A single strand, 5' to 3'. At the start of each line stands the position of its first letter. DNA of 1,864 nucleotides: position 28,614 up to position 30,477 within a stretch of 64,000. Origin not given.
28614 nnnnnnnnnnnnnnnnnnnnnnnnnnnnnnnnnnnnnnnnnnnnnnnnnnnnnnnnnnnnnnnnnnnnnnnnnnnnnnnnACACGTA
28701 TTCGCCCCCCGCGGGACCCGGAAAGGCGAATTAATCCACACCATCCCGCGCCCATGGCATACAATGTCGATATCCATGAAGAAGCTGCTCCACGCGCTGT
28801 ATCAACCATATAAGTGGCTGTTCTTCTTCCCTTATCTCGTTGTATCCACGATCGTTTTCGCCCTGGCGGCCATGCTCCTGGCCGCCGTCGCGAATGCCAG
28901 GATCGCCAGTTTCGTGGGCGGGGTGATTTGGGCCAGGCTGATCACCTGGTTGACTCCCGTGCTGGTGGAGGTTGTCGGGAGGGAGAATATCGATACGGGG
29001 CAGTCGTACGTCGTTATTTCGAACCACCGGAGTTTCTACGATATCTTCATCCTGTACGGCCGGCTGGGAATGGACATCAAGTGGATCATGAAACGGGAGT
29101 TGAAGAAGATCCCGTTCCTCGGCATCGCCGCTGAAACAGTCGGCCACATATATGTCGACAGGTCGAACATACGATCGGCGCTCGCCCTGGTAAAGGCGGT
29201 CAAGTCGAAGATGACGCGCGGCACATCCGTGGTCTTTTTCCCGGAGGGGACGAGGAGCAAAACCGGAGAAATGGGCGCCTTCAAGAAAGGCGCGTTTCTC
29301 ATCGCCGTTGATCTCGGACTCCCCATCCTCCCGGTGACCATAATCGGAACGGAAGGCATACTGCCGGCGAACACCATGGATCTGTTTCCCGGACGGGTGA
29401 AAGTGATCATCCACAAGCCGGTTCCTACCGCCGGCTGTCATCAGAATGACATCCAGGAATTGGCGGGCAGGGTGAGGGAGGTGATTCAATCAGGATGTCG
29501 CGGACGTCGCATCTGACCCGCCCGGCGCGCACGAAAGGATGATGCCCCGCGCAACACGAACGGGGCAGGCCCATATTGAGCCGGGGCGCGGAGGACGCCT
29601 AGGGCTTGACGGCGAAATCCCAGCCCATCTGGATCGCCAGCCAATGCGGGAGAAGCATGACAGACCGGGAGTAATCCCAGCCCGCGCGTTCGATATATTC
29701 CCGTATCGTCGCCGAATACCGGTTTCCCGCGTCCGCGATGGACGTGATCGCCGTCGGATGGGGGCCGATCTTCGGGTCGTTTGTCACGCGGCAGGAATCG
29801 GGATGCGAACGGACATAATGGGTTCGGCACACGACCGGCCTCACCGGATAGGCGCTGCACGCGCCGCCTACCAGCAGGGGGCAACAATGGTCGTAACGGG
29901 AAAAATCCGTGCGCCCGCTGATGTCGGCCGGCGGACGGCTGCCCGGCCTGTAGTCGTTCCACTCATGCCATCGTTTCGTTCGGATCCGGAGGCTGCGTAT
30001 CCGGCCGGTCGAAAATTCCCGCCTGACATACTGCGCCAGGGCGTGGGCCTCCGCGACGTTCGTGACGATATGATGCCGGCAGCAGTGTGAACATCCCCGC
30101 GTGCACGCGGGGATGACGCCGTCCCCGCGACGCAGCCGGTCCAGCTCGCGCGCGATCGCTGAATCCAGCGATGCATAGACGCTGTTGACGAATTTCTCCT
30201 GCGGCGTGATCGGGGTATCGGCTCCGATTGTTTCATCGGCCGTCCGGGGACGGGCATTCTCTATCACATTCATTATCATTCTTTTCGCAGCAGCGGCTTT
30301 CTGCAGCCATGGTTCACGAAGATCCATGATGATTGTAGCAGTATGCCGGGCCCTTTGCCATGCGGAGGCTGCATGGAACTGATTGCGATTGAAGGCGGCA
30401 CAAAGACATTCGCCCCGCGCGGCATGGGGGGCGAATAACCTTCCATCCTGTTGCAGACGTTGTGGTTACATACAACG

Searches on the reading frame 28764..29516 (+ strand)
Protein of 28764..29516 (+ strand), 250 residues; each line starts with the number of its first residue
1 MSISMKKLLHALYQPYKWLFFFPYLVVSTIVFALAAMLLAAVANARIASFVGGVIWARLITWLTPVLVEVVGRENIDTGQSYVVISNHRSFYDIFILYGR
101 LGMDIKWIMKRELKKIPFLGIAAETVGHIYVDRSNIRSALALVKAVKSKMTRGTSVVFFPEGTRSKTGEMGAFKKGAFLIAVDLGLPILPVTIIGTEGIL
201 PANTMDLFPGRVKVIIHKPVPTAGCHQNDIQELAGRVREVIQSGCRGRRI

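Call 50: search_protein_families(library=pfam, proteins=[window:28764-29516:+], max_evalue=0.01)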
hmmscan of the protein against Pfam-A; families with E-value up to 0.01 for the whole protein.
window:28764-29516:+ (250 aa): 1 family
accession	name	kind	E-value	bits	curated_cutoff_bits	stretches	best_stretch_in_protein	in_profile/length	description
PF01553.26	Acyltransferase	-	1.1e-31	109.9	23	1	68-193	2-131/132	Acyltransferase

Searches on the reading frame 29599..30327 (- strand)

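Call 6: search_protein_families(library=pfam, proteins=[window:29599-30327:-], max_evalue=0.01)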
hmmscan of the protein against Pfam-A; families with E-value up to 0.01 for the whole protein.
window:29599-30327:- (242 aa): 1 family
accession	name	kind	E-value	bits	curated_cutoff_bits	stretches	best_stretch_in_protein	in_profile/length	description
PF03692.20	CxxCxxCC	-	0.00028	21.9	23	1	74-170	1-69/85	Putative zinc- or iron-chelating domain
